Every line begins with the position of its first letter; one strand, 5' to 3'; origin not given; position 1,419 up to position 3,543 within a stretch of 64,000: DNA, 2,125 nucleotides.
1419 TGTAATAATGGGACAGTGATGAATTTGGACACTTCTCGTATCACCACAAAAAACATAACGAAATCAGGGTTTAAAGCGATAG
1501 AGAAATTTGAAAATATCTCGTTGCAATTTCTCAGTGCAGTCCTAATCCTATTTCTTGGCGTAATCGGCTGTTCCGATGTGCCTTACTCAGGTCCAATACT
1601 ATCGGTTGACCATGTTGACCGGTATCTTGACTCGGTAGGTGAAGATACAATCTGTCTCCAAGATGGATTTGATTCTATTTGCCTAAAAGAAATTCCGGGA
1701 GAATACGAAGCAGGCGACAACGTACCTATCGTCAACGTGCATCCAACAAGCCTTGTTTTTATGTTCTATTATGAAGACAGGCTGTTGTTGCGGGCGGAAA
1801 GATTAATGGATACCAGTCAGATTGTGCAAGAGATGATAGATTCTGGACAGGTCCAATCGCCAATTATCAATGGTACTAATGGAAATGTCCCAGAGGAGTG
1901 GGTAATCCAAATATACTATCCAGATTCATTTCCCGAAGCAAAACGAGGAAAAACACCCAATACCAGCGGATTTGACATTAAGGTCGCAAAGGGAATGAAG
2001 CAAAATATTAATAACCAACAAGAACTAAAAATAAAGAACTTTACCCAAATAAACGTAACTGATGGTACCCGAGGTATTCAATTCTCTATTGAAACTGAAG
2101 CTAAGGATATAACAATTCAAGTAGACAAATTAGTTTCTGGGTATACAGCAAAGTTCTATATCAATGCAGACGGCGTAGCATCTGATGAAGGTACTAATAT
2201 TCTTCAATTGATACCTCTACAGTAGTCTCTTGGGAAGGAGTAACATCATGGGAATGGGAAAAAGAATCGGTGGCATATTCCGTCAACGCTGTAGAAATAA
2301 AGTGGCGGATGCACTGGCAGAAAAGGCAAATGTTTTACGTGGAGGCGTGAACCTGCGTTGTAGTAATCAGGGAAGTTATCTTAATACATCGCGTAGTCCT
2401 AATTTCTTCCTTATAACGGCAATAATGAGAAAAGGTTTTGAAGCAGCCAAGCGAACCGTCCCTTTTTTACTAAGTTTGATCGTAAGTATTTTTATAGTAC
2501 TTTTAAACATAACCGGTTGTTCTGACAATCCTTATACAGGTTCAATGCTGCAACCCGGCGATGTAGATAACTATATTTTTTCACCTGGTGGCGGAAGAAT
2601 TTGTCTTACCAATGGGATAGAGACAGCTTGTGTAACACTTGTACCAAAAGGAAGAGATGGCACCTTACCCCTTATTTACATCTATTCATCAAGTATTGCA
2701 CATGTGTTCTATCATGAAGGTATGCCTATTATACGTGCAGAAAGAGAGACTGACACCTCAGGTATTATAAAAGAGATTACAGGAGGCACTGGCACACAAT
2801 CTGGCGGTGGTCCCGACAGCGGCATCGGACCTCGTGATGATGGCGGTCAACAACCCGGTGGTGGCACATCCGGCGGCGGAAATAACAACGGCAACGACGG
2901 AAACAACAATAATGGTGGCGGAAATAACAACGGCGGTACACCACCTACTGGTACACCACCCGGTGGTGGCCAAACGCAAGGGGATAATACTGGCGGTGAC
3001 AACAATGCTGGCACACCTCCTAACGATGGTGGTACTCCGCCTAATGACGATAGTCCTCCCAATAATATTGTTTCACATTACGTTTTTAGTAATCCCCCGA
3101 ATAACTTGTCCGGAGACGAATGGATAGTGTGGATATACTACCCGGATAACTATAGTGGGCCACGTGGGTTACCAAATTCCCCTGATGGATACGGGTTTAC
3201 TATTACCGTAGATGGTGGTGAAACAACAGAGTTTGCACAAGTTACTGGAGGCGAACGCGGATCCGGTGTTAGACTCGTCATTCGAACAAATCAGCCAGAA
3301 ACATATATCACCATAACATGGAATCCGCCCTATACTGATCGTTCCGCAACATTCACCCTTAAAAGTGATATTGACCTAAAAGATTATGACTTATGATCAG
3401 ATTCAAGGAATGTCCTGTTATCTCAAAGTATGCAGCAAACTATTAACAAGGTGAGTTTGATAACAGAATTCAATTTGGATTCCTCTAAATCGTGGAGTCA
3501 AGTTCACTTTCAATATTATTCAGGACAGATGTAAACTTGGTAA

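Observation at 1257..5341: Tandem array of three paralogous lipoproteins with conserved end domains and hypervariable low-complexity stalks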

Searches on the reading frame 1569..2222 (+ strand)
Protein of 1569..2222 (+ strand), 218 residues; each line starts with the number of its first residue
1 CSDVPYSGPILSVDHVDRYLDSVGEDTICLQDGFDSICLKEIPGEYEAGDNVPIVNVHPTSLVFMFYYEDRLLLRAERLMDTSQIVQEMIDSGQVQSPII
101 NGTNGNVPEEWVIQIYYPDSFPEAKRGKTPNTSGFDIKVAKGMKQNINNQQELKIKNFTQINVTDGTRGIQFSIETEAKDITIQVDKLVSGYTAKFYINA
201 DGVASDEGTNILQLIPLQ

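Call 35: search_solved_structures(query=A4, max_evalue=10)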
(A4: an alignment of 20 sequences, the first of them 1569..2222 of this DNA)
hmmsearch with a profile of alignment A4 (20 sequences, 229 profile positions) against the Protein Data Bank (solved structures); distinct sequences matched with E-value up to 10: 0.

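Call 41: search_protein_representatives(alignment_id=A4)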
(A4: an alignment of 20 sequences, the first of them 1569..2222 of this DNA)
Query: 20 sequences, 229 profile positions. Proteins with E-value up to 0.001 (for the whole library): 160; up to 1e-10: 107; up to 1e-30: 35. The best 150 are listed.
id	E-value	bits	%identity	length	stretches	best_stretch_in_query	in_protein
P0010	1.3e-97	342.3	-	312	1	1-223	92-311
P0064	3.5e-95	334.4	-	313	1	1-224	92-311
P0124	1.7e-92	325.6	-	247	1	1-223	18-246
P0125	2.0e-73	263.2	-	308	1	1-222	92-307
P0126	1.1e-65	237.9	-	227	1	1-151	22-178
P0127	3.4e-65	236.3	-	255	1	1-168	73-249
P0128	3.1e-57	210.2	-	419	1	1-221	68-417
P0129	4.4e-57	209.7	-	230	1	1-223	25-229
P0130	8.0e-56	205.6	-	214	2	1-81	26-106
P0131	1.7e-52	194.7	-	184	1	1-127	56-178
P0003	1.4e-51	191.7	-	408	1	1-214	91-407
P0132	3.1e-50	187.3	-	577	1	1-228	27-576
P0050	1.8e-46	175.0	-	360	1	1-216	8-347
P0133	5.5e-45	170.2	-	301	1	1-214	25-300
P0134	1.6e-44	168.6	-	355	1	1-221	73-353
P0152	1.6e-31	126.1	-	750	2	1-100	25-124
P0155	2.5e-30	122.2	-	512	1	1-97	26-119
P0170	4.4e-28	114.9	-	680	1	1-111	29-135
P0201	1.3e-16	77.3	-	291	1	1-44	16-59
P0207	1.8e-15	73.6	-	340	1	3-44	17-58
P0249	2.0e-07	47.3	-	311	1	1-48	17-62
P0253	1.2e-06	44.7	-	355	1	107-228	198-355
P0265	4.6e-05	39.5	-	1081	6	14-47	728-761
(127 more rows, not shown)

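Call 45: find_related_loci(query=A4, collection=genome_contigs, flank=10000)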
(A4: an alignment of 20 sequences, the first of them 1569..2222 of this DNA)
Query A4 (218 aa) in genome_contigs; peptide patterns used: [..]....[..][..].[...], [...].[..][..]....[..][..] (x = any residue, [..] = any of these).
132 stretches matched a pattern; 96 encode a relative of the query (tblastn E <= 1e-3); the best 80 are kept; 80 distinct loci.
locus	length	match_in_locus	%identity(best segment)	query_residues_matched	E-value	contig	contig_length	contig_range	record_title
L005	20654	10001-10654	89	1-218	1e-134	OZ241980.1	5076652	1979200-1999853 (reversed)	MAG: Candidatus Poribacteria bacterium isolate addb8a48-e40a-4d5d-92e9-c4632a5e54a8 genome assembly, chromosome: 1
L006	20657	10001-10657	80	1-218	2e-119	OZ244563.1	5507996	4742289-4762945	MAG: Candidatus Poribacteria bacterium isolate ff81fa92-488d-40f9-821d-30cdc2806971 genome assembly, chromosome: 1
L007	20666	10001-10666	68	1-218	3e-99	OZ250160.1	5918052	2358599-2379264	MAG: Candidatus Poribacteria bacterium isolate 8ae7ebc5-6e71-4186-9c0c-d873ebd224b0 genome assembly, chromosome: 1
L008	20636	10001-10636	62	1-210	1e-88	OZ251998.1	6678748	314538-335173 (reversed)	MAG: Candidatus Poribacteria bacterium isolate 8f110123-501e-42ad-9d55-583bbc997c7d genome assembly, chromosome: 1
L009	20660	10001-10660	60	1-217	9e-88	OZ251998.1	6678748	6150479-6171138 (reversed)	MAG: Candidatus Poribacteria bacterium isolate 8f110123-501e-42ad-9d55-583bbc997c7d genome assembly, chromosome: 1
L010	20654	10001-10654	61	1-218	5e-88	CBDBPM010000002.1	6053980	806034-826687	MAG: Candidatus Poribacteria bacterium isolate 2ce76e30-9b7a-4682-b141-86baa08e5e2a genome assembly, contig: contig_2, w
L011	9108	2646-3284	61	1-210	5e-87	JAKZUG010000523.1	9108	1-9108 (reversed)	MAG: Candidatus Poribacteria bacterium isolate Langseth_MAG_00079 Langseth_MAG_00079_000000000523, whole genome shotgun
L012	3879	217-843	61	1-209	9e-86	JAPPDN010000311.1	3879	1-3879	MAG: Candidatus Poribacteria bacterium isolate IRC4_bin_27 NODE_9392_length_3879_cov_4.88206, whole genome shotgun seque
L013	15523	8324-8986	58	1-218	5e-84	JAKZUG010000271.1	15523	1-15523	MAG: Candidatus Poribacteria bacterium isolate Langseth_MAG_00079 Langseth_MAG_00079_000000000271, whole genome shotgun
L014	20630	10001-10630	59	1-210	5e-84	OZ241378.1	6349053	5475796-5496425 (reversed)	MAG: Candidatus Poribacteria bacterium isolate 8f0f5501-85a9-4e66-9deb-4e7c08d09c04 genome assembly, chromosome: 1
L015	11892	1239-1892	58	1-214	5e-83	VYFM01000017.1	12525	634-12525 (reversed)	MAG: Candidatus Poribacteria bacterium isolate SB0677_bin_25 NODE_1808_length_12525_cov_38.248757, whole genome shotgun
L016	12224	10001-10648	56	1-213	3e-82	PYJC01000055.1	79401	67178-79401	MAG: Candidatus Poribacteria bacterium isolate PCPOR1 Ga0206387_1055, whole genome shotgun sequence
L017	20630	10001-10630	59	1-210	3e-82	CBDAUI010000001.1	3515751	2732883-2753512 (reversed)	MAG: Candidatus Poribacteria bacterium isolate ebb03bee-5bc3-4167-9627-03da9fd662bd genome assembly, contig: contig_1, w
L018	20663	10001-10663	58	1-218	3e-82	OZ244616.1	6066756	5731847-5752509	MAG: Candidatus Poribacteria bacterium isolate e5250d40-67f0-410b-965f-0d198546f1b0 genome assembly, chromosome: 1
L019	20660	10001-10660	57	1-214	5e-82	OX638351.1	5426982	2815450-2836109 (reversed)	MAG: uncultured Poribacteria bacterium isolate d4690918-7cf6-4b6d-bcb0-07eb3c50a363 genome assembly, chromosome: 1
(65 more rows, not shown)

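Call 50: search_protein_families(library=pfam, proteins=[P0265, P0152, P0170, P0155, P0201, P0207, P0249, P0253], max_evalue=0.01)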
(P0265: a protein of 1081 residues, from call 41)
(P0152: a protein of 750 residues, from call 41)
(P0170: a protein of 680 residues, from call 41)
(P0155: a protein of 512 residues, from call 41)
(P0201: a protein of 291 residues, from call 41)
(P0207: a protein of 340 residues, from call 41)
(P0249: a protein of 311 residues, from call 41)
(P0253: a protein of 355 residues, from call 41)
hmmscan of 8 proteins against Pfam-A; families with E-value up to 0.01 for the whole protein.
P0265 (1081 aa): 3 families
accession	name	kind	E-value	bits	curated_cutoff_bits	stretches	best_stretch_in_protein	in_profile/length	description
PF12733.13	Cadherin-like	-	2.4e-93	307.2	24.2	10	517-596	4-89/89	Cadherin-like beta sandwich domain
PF00016.26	RuBisCO_large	-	0.0019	17.9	30.1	0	220-259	70-109/299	Ribulose bisphosphate carboxylase large chain, catalytic domain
PF17601.7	DUF5497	-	0.0064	17.2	27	0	618-696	6-81/89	Family of unknown function (DUF5497)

P0152 (750 aa): 7 families
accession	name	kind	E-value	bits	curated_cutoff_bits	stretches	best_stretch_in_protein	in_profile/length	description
PF02369.22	Big_1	-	1.7e-45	153.5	34.9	4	308-378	21-90/93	Bacterial Ig-like domain (group 1)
PF09134.16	Invasin_D3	-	3.5e-26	92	33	4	194-278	12-94/98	Invasin, domain 3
PF13620.12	CarboxypepD_reg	-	9.9e-20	71.1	32.3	4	419-492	5-74/82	Carboxypeptidase regulatory-like domain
PF17789.7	MG4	-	9.5e-08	32.6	24.7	0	310-362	20-69/95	Macroglobulin domain MG4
PF18565.7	Glyco_hydro2_C5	-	1.6e-07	31.6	32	0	520-583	22-99/103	Glycoside hydrolase family 2 C-terminal domain 5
PF24507.1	Ig_CFAP65_4th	-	0.00044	21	27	0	224-240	24-40/76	CFAP65, fourth Ig-like domain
PF24107.1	DUF7382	-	0.0051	17.1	27.4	0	308-350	22-63/65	Domain of unknown function (DUF7382)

P0170 (680 aa): 7 families
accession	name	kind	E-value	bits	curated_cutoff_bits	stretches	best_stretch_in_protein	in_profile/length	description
PF02369.22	Big_1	-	2.9e-31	107.9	34.9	3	326-388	21-82/93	Bacterial Ig-like domain (group 1)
PF13620.12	CarboxypepD_reg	-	1.5e-11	44.9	32.3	2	225-306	4-81/82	Carboxypeptidase regulatory-like domain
PF09134.16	Invasin_D3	-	1.8e-11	44.9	33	2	326-394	24-90/98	Invasin, domain 3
PF17789.7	MG4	-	9.3e-09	35.8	24.7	0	327-385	19-74/95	Macroglobulin domain MG4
PF01835.25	MG2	-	4e-06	27.5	32.8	0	227-292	23-94/96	MG2 domain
PF22065.2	Cep192_D7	-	0.0015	18.8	27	0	290-357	13-79/125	Cep192 domain 7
PF25747.1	T5_p143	-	0.0036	17.4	27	0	301-355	31-86/255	Bacteriophage T5 tail completion protein p143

P0155 (512 aa): 7 families
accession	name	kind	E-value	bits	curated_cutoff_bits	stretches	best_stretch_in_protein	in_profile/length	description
PF02369.22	Big_1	-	3.5e-47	158.9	34.9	4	157-227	21-91/93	Bacterial Ig-like domain (group 1)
PF09134.16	Invasin_D3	-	1.4e-26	93.3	33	3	157-228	24-97/98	Invasin, domain 3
PF13620.12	CarboxypepD_reg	-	4.3e-14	53.1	32.3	3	159-231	4-72/82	Carboxypeptidase regulatory-like domain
PF17789.7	MG4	-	2.2e-07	31.4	24.7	0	370-429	17-74/95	Macroglobulin domain MG4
PF12255.14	TcdB_toxin_midC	-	2.4e-05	24.8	25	0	357-405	62-109/147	Insecticide toxin TcdB middle/C-terminal region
PF15915.11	BAT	-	0.0027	18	25.8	0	319-389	37-106/156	GAF and HTH_10 associated domain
PF05986.19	ADAMTS_spacer1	-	0.0068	17.1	23.6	0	435-489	52-109/115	ADAM-TS Spacer 1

P0201 (291 aa): 1 family
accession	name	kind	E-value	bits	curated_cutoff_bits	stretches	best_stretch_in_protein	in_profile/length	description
PF01391.23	Collagen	-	2.2e-16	59.8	27.2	2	74-129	1-56/60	Collagen triple helix repeat (20 copies)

P0207 (340 aa): 1 family
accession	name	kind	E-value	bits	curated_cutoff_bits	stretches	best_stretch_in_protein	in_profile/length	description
PF01391.23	Collagen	-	2e-11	43.9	27.2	1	64-121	1-58/60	Collagen triple helix repeat (20 copies)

P0249 (311 aa): 1 family
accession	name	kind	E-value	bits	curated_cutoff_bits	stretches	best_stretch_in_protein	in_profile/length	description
PF01391.23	Collagen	-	5.7e-09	36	27.2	1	58-100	13-55/60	Collagen triple helix repeat (20 copies)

P0253 (355 aa): 5 families
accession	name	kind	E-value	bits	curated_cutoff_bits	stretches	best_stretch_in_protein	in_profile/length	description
PF02369.22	Big_1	-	3.9e-21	75.4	34.9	2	92-173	10-91/93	Bacterial Ig-like domain (group 1)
PF09134.16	Invasin_D3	-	3.4e-11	44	33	2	3-67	30-91/98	Invasin, domain 3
PF13620.12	CarboxypepD_reg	-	1.5e-07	32.1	32.3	2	3-67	8-66/82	Carboxypeptidase regulatory-like domain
PF17789.7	MG4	-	0.00013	22.6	24.7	0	102-165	17-77/95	Macroglobulin domain MG4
PF19077.6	Big_13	-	0.0052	17.7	27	0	120-167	41-87/102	Bacterial Ig-like domain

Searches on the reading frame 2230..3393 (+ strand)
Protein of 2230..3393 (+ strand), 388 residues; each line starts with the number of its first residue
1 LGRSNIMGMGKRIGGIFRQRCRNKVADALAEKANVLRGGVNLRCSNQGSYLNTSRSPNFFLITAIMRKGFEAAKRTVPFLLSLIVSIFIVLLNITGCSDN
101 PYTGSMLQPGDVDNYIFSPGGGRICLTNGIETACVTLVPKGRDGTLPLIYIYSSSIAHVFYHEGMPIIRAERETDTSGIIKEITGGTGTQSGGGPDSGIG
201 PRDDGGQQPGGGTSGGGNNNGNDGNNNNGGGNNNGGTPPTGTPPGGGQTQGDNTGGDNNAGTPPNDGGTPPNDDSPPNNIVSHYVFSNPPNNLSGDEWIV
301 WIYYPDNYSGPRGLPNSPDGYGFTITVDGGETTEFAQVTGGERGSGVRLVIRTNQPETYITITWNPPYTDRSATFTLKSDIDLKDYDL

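Call 4: search_protein_families(library=pfam, proteins=[window:2230-3393:+], max_evalue=1)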
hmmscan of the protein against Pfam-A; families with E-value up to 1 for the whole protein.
window:2230-3393:+ (388 aa): 1 family
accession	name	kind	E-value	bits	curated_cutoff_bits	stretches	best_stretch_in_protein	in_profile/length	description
PF09847.15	12TM_1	-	0.07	12.7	33.2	1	62-106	249-293/448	Membrane protein of 12 TMs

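Call 5: search_protein_families(library=ncbifam, proteins=[window:2230-3393:+], max_evalue=1)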
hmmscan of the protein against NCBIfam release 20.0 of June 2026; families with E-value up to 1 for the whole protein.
window:2230-3393:+ (388 aa): 0 families

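Call 66: predict_structure(alignment_id=A5)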
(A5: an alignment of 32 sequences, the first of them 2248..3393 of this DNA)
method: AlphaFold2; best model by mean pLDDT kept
length: 382 residues; sequences in the alignment: 32
mean_pLDDT: 62.4   pTM: 0.48
mean pLDDT of the five models: 62.4, 57.6, 57.2, 56.4, 53.6
residues with pLDDT >= 90: 48; 70-90: 100; 50-70: 84; < 50: 150
segments of 3 or more residues with pLDDT < 50: 1-14, 26-52, 92-99, 182-212, 214-217, 219-232, 234-236, 238-244, 246-286
pLDDT, mean of each block of 10 residues (from residue 1): 40 52 46 31 32 60 63 80 78 47 61 61 68 81 89 88 90 80 45 43 43 46 42 46 44 42 40 29 52 90 64 77 91 75 92 90 82 88 83
secondary structure, 60 per line:
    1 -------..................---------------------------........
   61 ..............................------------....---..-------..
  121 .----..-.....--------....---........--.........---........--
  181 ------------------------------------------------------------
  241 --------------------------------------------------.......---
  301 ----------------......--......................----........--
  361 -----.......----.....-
elements in order: H8-25 H53-90 H103-106 E119-121 E129-133 E142-145 E149-156 E159-167 H171-178 E291-297 E317-322 E325-334 E338-346 E351-358 E366-372
